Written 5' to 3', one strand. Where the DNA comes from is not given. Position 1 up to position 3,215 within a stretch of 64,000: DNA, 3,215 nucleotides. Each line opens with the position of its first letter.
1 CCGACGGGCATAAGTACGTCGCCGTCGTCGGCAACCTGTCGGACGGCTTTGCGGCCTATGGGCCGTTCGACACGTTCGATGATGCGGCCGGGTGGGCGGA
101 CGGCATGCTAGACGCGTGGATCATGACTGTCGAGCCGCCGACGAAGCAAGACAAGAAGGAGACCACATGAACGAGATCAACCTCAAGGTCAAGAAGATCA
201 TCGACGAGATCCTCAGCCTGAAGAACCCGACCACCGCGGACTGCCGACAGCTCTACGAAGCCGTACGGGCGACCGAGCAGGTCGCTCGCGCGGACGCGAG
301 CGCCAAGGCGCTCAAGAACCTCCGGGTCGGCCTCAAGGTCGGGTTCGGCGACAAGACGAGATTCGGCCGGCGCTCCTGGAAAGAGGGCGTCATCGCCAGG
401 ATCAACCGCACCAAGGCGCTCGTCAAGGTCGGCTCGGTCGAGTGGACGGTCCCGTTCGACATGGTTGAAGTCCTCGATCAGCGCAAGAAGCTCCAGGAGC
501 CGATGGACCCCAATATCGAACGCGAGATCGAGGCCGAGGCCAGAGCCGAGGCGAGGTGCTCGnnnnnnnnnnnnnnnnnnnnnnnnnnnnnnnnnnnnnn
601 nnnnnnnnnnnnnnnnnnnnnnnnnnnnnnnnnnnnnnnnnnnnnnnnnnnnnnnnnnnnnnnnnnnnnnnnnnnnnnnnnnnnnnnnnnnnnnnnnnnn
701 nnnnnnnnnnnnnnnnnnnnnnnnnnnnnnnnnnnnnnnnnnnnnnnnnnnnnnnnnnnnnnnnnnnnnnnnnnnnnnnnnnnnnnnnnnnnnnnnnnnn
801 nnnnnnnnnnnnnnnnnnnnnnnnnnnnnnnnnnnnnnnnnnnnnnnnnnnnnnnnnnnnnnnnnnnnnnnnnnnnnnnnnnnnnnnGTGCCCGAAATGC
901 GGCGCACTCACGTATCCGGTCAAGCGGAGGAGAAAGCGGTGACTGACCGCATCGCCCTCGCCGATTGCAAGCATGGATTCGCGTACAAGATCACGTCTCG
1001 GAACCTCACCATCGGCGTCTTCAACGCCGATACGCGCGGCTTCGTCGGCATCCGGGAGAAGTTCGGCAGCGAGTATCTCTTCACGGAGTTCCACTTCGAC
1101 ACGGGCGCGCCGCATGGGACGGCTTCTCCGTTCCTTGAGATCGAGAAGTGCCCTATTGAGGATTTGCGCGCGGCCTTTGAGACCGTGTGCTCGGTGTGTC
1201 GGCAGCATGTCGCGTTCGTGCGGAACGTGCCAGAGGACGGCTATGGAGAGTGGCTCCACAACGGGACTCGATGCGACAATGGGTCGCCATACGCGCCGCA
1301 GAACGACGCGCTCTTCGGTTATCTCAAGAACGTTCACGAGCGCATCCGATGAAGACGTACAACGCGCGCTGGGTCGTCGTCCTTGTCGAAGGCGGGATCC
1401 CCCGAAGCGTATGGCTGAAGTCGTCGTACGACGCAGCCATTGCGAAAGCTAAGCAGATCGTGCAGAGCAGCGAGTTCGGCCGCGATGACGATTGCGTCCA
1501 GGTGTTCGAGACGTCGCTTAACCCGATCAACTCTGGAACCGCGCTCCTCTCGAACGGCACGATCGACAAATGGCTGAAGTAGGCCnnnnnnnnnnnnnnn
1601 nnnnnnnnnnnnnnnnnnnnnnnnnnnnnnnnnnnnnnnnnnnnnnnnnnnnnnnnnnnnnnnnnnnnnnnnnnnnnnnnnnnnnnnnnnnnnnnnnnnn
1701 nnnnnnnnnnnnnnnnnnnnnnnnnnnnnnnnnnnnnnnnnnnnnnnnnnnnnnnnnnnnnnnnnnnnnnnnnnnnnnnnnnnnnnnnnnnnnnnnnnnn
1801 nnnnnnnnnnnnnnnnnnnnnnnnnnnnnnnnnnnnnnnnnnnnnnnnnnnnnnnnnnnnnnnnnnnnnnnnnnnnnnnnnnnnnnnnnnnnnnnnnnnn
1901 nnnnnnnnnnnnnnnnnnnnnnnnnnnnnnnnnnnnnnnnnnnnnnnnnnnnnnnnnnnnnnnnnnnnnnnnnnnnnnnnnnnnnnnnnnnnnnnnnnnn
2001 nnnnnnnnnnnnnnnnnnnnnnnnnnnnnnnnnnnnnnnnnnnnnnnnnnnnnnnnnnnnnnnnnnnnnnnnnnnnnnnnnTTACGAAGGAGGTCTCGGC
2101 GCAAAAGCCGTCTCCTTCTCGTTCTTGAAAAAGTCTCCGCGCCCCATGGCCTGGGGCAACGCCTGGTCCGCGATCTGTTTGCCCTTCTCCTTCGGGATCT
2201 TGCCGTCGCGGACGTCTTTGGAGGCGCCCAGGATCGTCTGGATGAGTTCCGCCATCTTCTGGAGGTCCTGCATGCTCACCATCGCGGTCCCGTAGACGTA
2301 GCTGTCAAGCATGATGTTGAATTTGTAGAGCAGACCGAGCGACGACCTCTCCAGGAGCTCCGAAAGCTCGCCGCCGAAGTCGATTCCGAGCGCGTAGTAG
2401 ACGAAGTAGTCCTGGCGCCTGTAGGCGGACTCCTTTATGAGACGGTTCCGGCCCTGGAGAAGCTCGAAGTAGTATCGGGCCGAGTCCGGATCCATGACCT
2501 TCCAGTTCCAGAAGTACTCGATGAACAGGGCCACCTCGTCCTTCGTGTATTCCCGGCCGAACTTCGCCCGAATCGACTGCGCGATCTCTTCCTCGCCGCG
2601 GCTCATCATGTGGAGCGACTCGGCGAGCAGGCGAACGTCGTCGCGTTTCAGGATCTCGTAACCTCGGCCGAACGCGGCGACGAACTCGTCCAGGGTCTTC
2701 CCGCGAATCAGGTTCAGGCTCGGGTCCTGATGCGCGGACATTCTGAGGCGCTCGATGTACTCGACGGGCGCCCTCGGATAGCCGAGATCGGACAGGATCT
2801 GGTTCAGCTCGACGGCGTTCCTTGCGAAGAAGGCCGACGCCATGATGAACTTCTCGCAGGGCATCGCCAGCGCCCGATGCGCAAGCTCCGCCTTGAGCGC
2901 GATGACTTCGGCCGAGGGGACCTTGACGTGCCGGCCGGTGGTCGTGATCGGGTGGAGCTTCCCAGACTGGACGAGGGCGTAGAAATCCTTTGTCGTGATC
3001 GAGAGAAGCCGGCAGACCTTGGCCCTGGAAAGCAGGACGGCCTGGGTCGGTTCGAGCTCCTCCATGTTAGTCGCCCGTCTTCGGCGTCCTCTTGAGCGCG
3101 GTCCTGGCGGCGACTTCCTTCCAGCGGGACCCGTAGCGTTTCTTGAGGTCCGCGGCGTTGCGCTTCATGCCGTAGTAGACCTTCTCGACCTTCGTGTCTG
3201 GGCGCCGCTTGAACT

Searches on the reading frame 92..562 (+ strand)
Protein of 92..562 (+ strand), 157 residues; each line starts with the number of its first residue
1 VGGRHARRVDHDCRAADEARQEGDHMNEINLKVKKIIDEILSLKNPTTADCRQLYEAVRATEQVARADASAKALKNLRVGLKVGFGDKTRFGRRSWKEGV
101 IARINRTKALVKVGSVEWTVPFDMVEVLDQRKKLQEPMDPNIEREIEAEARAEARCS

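Call 30: search_protein_families(library=pfam, alignment_id=A2, max_evalue=0.01)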
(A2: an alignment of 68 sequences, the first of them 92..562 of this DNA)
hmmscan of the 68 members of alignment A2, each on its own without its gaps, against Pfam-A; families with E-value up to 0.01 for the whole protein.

A. member 1, window:92-562:+ (157 aa): 0 families

B. families by the number of members that match (of 68 scanned): 33 families (the first 25 are shown)
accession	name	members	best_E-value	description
PF13392.12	HNH_3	1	1.9e-26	HNH endonuclease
PF01734.28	Patatin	1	2.5e-23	Patatin-like phospholipase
PF04851.21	ResIII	1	3.8e-20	Type III restriction enzyme, res subunit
PF05866.16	RusA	1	1.4e-18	Endodeoxyribonuclease RusA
PF12705.13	PDDEXK_1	1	2.1e-17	PD-(D/E)XK nuclease superfamily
PF04255.20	DUF433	1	2e-16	Protein of unknown function (DUF433)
PF00270.35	DEAD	1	2.6e-13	DEAD/DEAH box helicase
PF21686.3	LigD_Prim-Pol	1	1.1e-12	LigD, primase-polymerase domain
PF05551.17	zf-His_Me_endon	1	6.2e-11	Zinc-binding loop region of homing endonuclease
PF13298.12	LigD_N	1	1.2e-10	DNA Ligase D 3'-phosphoesterase domain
PF12850.12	Metallophos_2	1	9.4e-09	Calcineurin-like phosphoesterase superfamily domain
PF01807.25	Zn_ribbon_DnaG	1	1.4e-08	CHC2 zinc finger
PF00149.33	Metallophos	1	2.8e-07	Calcineurin-like phosphoesterase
PF04218.19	CENP-B_N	1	9.6e-06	CENP-B N-terminal DNA-binding domain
PF12728.13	HTH_17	1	1.1e-05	Helix-turn-helix domain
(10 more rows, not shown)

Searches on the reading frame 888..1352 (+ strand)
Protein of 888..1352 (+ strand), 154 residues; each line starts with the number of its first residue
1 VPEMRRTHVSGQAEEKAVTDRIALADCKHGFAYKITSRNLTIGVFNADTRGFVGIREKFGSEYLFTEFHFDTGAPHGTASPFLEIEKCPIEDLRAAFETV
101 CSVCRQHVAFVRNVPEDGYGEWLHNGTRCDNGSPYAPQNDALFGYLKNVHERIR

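Call 101: find_encoding_contigs(protein=window:888-1352:+, flank=10000, max_places=1)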
Protein window:888-1352:+ (154 aa): no gene with exactly this product is on record in the collection.

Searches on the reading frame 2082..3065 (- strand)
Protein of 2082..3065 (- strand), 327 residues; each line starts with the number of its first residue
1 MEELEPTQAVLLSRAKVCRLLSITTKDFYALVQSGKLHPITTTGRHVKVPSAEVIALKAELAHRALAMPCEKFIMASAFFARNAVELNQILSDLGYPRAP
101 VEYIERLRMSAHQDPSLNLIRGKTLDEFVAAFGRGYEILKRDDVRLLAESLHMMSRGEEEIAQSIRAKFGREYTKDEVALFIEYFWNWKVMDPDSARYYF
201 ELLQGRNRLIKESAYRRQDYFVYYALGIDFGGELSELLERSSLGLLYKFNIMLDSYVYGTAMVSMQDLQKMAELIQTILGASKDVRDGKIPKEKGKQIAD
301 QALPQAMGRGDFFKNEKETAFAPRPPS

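Call 103: find_encoding_contigs(protein=window:2082-3065:-, flank=10000, max_places=1)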
Protein window:2082-3065:- (327 aa): 5 contigs read that carry it; 1 place shown.
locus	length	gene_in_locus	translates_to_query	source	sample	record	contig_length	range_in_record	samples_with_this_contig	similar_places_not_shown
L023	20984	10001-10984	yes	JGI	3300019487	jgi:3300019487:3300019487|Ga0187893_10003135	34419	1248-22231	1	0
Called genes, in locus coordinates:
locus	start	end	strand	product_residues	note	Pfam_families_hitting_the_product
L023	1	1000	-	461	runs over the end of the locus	-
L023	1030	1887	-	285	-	PF12705:PDDEXK_1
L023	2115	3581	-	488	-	PF00270:DEAD, PF04851:ResIII, PF13401:AAA_22 (faint)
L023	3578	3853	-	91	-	-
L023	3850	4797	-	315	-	-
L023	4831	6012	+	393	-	-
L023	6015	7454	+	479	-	-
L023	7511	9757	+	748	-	-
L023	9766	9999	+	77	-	-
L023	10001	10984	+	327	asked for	-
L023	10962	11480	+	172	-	-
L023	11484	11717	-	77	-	-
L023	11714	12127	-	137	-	-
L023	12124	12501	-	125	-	-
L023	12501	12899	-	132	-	-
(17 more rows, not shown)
